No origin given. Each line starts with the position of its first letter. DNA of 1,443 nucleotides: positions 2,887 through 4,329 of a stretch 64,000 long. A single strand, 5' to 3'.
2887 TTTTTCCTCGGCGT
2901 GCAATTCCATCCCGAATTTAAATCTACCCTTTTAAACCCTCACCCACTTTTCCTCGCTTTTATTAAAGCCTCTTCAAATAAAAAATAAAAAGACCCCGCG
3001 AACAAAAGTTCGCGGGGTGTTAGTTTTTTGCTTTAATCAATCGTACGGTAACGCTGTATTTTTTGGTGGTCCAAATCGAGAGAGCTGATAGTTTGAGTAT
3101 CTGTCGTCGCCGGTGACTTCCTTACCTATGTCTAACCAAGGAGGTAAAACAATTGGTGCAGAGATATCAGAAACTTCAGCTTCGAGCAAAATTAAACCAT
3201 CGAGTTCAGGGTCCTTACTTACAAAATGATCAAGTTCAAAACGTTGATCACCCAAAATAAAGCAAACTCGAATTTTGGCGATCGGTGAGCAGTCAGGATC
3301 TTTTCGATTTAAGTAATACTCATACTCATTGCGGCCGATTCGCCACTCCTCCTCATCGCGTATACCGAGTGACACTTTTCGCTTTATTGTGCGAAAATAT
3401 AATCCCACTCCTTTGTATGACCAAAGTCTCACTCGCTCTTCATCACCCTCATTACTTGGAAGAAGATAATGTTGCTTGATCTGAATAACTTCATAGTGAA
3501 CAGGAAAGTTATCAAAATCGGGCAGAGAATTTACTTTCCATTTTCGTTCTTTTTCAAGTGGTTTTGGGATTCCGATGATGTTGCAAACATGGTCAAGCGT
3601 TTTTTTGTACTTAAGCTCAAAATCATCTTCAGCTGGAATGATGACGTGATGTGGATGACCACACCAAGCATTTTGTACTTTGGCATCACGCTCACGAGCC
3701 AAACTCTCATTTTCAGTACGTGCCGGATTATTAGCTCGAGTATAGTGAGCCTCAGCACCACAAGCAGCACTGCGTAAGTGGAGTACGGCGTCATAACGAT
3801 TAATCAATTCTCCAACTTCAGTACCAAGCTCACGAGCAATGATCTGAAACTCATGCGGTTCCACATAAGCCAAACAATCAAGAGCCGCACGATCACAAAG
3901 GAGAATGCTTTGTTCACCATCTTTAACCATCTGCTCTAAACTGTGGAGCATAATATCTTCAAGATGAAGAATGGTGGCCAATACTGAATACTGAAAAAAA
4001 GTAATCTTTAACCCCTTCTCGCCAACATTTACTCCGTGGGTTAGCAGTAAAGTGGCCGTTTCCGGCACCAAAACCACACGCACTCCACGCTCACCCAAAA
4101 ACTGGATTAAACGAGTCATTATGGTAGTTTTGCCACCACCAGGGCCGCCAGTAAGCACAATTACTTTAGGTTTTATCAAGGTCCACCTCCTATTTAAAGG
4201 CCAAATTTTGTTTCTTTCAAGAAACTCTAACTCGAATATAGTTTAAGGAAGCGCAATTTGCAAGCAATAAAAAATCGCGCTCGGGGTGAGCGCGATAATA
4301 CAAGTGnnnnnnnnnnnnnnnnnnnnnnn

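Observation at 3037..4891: P-loop kinase/ATPase-CYTH fusion next to a NUDIX hydrolase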

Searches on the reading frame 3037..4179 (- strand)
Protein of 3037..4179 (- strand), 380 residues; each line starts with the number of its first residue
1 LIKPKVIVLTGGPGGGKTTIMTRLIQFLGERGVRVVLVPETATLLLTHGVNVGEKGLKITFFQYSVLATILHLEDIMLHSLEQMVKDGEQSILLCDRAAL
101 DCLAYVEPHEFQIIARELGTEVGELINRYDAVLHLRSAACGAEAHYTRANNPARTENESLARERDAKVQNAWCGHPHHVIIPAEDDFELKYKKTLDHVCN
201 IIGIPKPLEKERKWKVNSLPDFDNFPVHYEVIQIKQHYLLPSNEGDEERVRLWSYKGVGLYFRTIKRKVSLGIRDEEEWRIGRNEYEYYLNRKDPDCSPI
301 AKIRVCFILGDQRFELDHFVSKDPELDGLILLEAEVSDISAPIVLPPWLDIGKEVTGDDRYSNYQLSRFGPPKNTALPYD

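Call 3: search_protein_families(library=pfam, proteins=[window:3037-4179:-], max_evalue=1)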
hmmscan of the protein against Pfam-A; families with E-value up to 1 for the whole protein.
window:3037-4179:- (380 aa): 27 families (the best 25 are shown)
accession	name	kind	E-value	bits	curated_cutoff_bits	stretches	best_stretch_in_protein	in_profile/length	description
PF13521.12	AAA_28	-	7.7e-19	68.9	27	1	7-187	2-161/164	AAA domain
PF13245.12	AAA_19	-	8.3e-05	23.2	25.1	1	2-38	9-47/134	AAA domain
PF13604.12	AAA_30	-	0.00079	19.6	27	1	5-42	19-56/191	AAA domain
PF03308.22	MeaB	-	0.00095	18.7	23.1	1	5-38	34-67/273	Methylmalonyl Co-A mutase-associated GTPase MeaB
PF13401.12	AAA_22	-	0.0013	19.5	27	1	5-38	6-39/130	AAA domain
PF03205.20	MobB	-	0.0013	19.1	26.6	1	6-38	1-33/133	Molybdopterin guanine dinucleotide synthesis protein B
PF03266.21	NTPase_1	-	0.0019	18.5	23.9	1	7-35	2-30/168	NTPase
PF20720.3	nSTAND3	-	0.0049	17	27.2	1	4-38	17-51/155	Novel STAND NTPase 3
PF25199.1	nSTAND_NTPase5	-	0.0086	16.3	34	1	3-47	40-85/145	Novel STAND NTPase 5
PF06414.18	Zeta_toxin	-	0.012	15.4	22.3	1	3-37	15-49/199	Zeta toxin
PF01656.29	CbiA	-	0.015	15.7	25.4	1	8-38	3-33/125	CobQ/CobB/MinD/ParA nucleotide binding domain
PF00437.27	T2SSE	-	0.017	14.2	24.9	1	6-48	144-186/370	Type II/IV secretion system protein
PF13191.12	AAA_16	-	0.02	15.8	32.6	1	4-104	24-102/167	AAA ATPase domain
PF24883.2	NPHP3_N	-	0.02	15.6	24.8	1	5-35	23-53/164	Nephrocystin 3, N-terminal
PF19842.5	YqeC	-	0.023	15.3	27.6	1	14-41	6-33/145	YqeC protein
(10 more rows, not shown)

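Call 4: search_protein_families(library=ncbifam, proteins=[window:3037-4179:-], max_evalue=1)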
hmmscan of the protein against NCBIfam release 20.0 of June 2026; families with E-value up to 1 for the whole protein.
window:3037-4179:- (380 aa): 21 families
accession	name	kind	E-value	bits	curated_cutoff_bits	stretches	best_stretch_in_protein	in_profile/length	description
TIGR01448.2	helicase_RecD2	equivalog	1e-05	23.9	500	1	2-38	329-365/713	SF1B family DNA helicase RecD2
TIGR01447.1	recD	equivalog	0.0018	16.9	310.15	1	4-28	163-187/597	exodeoxyribonuclease V subunit alpha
TIGR00750.1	lao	equivalog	0.0028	16.8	240.75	1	5-41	35-71/300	methylmalonyl Co-A mutase-associated GTPase MeaB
NF011056.0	PRK14489.1-1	equivalog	0.0035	16.5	379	1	2-42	201-241/363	bifunctional molybdenum cofactor guanylyltransferase MobA/molybdopterin-guanine dinucleotide biosynthesis adaptor protein MobB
TIGR02788.1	VirB11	equivalog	0.0037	16.3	249.95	1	4-50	144-188/308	P-type DNA transfer ATPase VirB11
NF010248.0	PRK13695.1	equivalog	0.0045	16.7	156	1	7-35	6-34/180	NTPase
TIGR00176.1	mobB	equivalog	0.0081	16.2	76.2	1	6-38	1-33/155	molybdopterin-guanine dinucleotide biosynthesis protein B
TIGR03819.1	heli_sec_ATPase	hypoth_equivalog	0.016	14.4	373.15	1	7-49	181-222/340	TadA family conjugal transfer-associated ATPase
NF006746.0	PRK09270.1-5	subfamily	0.036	13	250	1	6-39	23-56/210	nucleoside/nucleotide kinase family protein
TIGR00064.1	ftsY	equivalog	0.061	12.6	260.7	1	3-38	78-113/279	signal recognition particle-docking protein FtsY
TIGR00041.1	DTMP_kinase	equivalog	0.068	12.9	83.25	1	3-50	3-50/196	dTMP kinase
TIGR03172.2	TIGR03172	equivalog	0.072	12.9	73.05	1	14-41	7-34/209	selenium cofactor biosynthesis protein YqeC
TIGR03574.1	selen_PSTK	equivalog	0.083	12.3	290.5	1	6-38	1-33/249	L-seryl-tRNA(Sec) kinase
TIGR01968.1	minD_bact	equivalog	0.11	11.9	212.9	1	5-39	2-37/261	septum site-determining protein MinD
NF004018.0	PRK05480.1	equivalog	0.12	11.8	180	1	3-36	5-38/210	uridine kinase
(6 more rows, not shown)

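Call 6: search_solved_structures(query=window:3037-4179:-, max_evalue=10, show_alignments=3)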
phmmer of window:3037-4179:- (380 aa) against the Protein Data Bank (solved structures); distinct sequences matched with E-value up to 10: 26.
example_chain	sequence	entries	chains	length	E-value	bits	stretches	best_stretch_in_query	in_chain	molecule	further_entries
3typ_A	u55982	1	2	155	3.5e-06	29.2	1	209-367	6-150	Uncharacterized protein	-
2fbl_A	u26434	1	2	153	3.8e-06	29.1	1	209-367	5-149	hypothetical protein NE1496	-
2yvu_A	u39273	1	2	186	0.0035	19.3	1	5-44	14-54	Probable adenylyl-sulfate kinase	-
2f1r_A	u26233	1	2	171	0.055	15.4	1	7-40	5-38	molybdopterin-guanine dinucleotide biosynthesis protein B (mobB)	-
1ye8_A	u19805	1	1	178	0.11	14.4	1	7-34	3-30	Hypothetical UPF0334 kinase-like protein AQ_1292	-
6cum_A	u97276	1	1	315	0.12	14.3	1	3-41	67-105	LAO/AO transport system ATPase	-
6i27_A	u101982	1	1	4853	0.16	13.9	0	5-56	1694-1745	Midasin,Midasin,Midasin,Midasin,Midasin,Midasin,Midasin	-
6i26_A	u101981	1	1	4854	0.16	13.9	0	5-56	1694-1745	Midasin,Midasin,Midasin,Midasin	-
6hyp_A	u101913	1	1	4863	0.16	13.9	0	5-56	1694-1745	Midasin,Midasin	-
5jcs_s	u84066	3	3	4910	0.16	13.8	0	5-56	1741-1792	Midasin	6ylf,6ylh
6ln3_A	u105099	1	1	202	0.18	13.7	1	5-46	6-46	Adenylate kinase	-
6pjw_A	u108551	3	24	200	0.21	13.4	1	3-38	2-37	Adenylate kinase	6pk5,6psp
3h86_B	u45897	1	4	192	0.25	13.2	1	3-38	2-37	Adenylate kinase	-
1ki9_A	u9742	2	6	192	0.32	12.9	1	3-38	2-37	adenylate kinase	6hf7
1ion_A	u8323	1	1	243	0.34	12.7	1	6-77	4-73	PROBABLE CELL DIVISION INHIBITOR MIND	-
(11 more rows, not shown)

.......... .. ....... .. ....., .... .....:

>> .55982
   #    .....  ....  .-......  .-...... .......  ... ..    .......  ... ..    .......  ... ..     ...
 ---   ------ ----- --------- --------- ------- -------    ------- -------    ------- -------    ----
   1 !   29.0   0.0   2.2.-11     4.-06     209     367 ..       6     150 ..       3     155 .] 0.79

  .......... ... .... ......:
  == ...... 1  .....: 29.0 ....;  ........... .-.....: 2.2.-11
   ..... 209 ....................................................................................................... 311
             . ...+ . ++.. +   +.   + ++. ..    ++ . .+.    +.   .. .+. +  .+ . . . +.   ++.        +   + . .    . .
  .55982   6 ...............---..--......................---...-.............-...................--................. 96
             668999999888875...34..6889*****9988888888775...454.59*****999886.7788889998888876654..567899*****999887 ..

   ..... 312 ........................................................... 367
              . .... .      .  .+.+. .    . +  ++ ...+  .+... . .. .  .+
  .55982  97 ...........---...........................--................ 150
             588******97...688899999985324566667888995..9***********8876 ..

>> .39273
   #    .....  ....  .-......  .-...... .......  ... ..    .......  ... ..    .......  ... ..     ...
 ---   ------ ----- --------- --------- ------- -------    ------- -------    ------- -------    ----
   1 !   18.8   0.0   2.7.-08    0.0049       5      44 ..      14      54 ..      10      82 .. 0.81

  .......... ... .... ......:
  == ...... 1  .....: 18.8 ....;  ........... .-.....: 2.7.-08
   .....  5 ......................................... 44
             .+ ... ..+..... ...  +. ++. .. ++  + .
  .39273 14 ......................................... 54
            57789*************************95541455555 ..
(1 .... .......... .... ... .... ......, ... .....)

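Call 7: find_homologous_proteins(query=window:3037-4179:-)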
Query window:3037-4179:- (380 aa): 22 proteins with E <= 0.001 among 5181 candidates.
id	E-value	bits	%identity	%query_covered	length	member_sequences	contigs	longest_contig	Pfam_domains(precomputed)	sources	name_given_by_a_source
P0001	1.9e-260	881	100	100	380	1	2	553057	PF13521.13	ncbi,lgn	-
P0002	2.7e-70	255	40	97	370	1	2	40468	PF13521.13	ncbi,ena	ncbi:MAG: AAA family ATPase [Patescibacteria group bacterium]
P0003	1.6e-59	220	36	97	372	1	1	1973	PF13521.13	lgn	-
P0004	3.0e-57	212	39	98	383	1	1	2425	PF13521.13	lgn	-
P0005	1.3e-54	204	38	97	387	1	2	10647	PF13521.13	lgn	-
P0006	1.3e-54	204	36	95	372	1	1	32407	PF13521.13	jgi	jgi:CYTH domain-containing protein/predicted ATPase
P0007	9.7e-52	194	36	96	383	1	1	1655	PF13521.13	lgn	-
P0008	8.1e-45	171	34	95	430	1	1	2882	PF13521.13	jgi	jgi:predicted ATPase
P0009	1.4e-40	157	35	85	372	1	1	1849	PF13521.13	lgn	-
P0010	6.2e-39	152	34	79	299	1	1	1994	PF13521.13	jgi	jgi:thymidylate kinase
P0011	2.1e-24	104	34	54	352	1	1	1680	PF03266.22,PF02223.24,PF13521.13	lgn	-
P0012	5.7e-17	80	32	46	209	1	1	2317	PF13521.13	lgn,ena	-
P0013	4.4e-16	77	35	52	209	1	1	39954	PF13521.13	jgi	jgi:hypothetical protein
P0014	1.1e-15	75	36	52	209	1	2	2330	PF13521.13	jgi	jgi:predicted ATPase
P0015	2.4e-15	74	31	51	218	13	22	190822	PF13521.13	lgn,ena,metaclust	metaclust:\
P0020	2.9e-11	61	33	46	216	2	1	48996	PF13521.13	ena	-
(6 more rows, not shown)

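Call 13: find_encoding_contigs(protein=P0002, flank=6000, max_places=3)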
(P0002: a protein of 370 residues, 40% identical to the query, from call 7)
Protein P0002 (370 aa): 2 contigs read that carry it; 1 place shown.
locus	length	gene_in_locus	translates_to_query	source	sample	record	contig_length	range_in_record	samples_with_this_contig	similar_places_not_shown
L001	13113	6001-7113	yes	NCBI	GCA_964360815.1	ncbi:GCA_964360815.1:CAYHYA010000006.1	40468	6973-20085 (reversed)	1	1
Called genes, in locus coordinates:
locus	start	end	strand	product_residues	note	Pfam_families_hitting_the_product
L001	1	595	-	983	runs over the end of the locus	PF00580:UvrD-helicase, PF13245:AAA_19, PF13361:UvrD_C, PF13538:UvrD_C_2 (faint), PF12705:PDDEXK_1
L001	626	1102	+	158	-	PF09424:YqeY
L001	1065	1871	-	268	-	PF04402:SIMPL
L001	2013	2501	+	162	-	-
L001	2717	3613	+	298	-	-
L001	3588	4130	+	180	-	PF13529:Peptidase_C39_2, PF03412:Peptidase_C39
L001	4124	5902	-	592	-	PF00009:GTP_EFTU, PF01926:MMR_HSR1 (weak), PF02421:FeoB_N (faint), PF03144:GTP_EFTU_D2, PF22042:EF-G_D2 (weak), PF00679:EFG_C, PF21018:BipA_C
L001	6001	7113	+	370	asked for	PF13521:AAA_28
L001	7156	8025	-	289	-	-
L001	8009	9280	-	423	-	PF02403:Seryl_tRNA_N, PF00587:tRNA-synt_2b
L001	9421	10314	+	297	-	-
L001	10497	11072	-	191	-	PF20803:PaaX_M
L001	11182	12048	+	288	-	PF02481:DNA_processg_A, PF17782:WHD_DprA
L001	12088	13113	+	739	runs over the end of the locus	PF01751:Toprim, PF13662:Toprim_4 (faint), PF01131:Topoisom_bac, PF01396:Zn_ribbon_Top1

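Call 14: find_encoding_contigs(protein=P0006, flank=6000, max_places=3)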
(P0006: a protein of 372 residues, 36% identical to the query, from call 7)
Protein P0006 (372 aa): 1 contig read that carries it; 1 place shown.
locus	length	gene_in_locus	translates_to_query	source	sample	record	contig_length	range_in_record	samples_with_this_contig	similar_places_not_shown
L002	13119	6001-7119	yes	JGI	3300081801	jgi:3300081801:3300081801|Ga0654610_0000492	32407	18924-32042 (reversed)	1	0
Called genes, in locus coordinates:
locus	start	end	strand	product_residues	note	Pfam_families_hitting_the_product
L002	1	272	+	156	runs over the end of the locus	-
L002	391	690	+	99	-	-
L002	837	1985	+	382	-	-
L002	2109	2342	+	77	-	-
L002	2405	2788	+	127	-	-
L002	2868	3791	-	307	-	-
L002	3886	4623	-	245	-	PF00188:CAP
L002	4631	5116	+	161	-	-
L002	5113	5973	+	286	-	PF00186:DHFR_1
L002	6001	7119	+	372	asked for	PF13521:AAA_28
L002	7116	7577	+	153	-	-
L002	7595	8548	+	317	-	-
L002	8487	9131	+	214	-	-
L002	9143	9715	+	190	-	-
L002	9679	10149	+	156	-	PF00383:dCMP_cyt_deam_1, PF14437:MafB19-deam (faint)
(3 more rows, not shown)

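Call 15: find_encoding_contigs(protein=P0005, flank=6000, max_places=3)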
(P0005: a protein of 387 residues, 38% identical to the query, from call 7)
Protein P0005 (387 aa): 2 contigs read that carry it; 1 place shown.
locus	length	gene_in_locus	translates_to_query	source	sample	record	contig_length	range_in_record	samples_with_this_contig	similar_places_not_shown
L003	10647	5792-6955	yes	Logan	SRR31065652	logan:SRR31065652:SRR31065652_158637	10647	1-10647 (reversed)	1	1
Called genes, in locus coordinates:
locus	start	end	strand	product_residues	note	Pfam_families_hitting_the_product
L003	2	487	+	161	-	?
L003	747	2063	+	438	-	PF00753:Lactamase_B, PF16661:Lactamase_B_6, PF23023:Anti-Pycsar_Apyc1 (weak), PF10996:Beta-Casp, PF07521:RMMBL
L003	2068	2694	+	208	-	PF18306:LDcluster4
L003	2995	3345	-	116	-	PF00453:Ribosomal_L20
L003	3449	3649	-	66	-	PF01632:Ribosomal_L35p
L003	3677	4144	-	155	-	PF05198:IF3_N, PF00707:IF3_C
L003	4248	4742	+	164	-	PF13238:AAA_18 (weak), PF01202:SKI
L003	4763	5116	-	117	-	PF07866:DUF1653 (weak)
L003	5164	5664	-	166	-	-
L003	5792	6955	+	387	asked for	PF13521:AAA_28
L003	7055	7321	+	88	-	-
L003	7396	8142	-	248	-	PF00565:SNase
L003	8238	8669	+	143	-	PF00856:SET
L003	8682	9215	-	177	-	-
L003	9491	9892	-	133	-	-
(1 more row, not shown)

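Call 16: find_encoding_contigs(protein=P0001, flank=10000, max_places=3)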
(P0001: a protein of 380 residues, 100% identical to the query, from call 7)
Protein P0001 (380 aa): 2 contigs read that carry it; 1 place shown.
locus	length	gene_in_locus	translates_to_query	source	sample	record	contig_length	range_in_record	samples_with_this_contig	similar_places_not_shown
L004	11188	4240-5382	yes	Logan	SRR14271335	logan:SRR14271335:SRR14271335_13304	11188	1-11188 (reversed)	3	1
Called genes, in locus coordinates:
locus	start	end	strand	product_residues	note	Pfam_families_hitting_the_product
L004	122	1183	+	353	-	PF01808:AICARFT_IMPCHas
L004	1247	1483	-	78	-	PF13192:Thioredoxin_3 (weak), PF00462:Glutaredoxin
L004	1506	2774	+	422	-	PF12704:MacB_PCD, PF02687:FtsX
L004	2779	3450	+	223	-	PF02463:SMC_N (faint), PF00005:ABC_tran, PF13304:AAA_21 (faint)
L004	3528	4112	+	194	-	PF00293:NUDIX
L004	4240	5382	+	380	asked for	PF13521:AAA_28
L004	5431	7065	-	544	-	PF06418:CTP_synth_N, PF00117:GATase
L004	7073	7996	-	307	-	PF18075:FtsX_ECD, PF02687:FtsX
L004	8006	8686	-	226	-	PF02463:SMC_N (weak), PF00931:NB-ARC (faint), PF00005:ABC_tran, PF13304:AAA_21 (weak)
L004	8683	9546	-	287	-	PF03462:PCRF, PF00472:RF-1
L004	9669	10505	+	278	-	-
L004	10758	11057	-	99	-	-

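Call 19: predict_structure(alignment_id=A2)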
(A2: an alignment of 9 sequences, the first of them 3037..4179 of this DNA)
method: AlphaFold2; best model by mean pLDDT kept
length: 380 residues; sequences in the alignment: 9
mean_pLDDT: 89.4   pTM: 0.86
mean pLDDT of the five models: 89.4, 88.4, 87.4, 86.7, 85.4
residues with pLDDT >= 90: 256; 70-90: 104; 50-70: 14; < 50: 6
segments of 3 or more residues with pLDDT < 50: 375-380
pLDDT, mean of each block of 10 residues (from residue 1): 87 85 95 93 87 74 94 95 91 95 93 95 92 92 74 75 92 92 90 92 84 94 93 96 91 93 92 88 95 94 95 94 85 90 93 93 92 52
secondary structure, 60 per line:
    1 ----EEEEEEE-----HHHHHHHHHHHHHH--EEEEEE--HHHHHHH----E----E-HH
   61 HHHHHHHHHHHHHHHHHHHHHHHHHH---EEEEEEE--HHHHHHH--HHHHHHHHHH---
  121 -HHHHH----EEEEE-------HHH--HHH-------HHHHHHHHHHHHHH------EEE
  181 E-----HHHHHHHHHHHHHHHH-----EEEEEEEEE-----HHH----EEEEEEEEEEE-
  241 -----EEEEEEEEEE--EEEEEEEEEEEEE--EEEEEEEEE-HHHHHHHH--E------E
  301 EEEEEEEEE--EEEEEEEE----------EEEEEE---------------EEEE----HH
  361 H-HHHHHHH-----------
elements in order: E5-11 H17-30 E33-38 H41-47 H59-86 E90-96 H99-105 H108-117 H122-126 E131-135 H158-171 E178-181 H187-202 E208-216 E229-239 E246-255 E258-270 E273-281 H283-290 E300-309 E312-319 E330-335 E351-354 H363-369

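Call 22: search_protein_representatives(alignment_id=A2)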
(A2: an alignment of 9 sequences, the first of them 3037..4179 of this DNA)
Query: 9 sequences, 377 profile positions. Proteins with E-value up to 0.001 (for the whole library): 16446; up to 1e-10: 7699; up to 1e-30: 2677. The best 150 are listed.
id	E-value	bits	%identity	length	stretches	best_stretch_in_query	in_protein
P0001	1.0e-153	528.1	-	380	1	4-375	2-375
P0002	1.9e-151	520.6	-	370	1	4-371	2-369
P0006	1.8e-149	514.1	-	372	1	5-374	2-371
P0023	1.1e-143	495.0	-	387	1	3-375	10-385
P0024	3.2e-126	437.6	-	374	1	5-368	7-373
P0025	8.7e-126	436.2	-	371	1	4-371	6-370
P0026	4.4e-124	430.6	-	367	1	3-369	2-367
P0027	1.2e-123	429.1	-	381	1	7-368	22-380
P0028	2.5e-123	428.1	-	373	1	4-367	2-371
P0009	1.4e-122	425.6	-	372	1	48-376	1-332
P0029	3.1e-122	424.5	-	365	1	5-367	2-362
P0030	4.6e-122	423.9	-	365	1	6-370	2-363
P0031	1.5e-121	422.3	-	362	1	9-365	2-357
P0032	3.1e-121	421.2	-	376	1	7-370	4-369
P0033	9.2e-121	419.6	-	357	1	10-369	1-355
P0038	2.3e-119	415.0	-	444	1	8-374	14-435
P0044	1.1e-117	409.5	-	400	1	5-374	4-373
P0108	5.6e-110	384.1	-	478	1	5-369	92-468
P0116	3.2e-109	381.6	-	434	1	7-368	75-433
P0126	1.7e-108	379.3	-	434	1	10-369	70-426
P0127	2.4e-108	378.8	-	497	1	7-370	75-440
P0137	1.5e-107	376.1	-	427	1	6-371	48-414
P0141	3.1e-107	375.1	-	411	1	6-368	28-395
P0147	6.0e-107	374.2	-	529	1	7-373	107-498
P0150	6.4e-107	374.1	-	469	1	10-366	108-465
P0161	1.9e-106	372.5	-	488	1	5-369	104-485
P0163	4.1e-106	371.4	-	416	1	7-370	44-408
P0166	6.7e-106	370.7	-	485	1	8-366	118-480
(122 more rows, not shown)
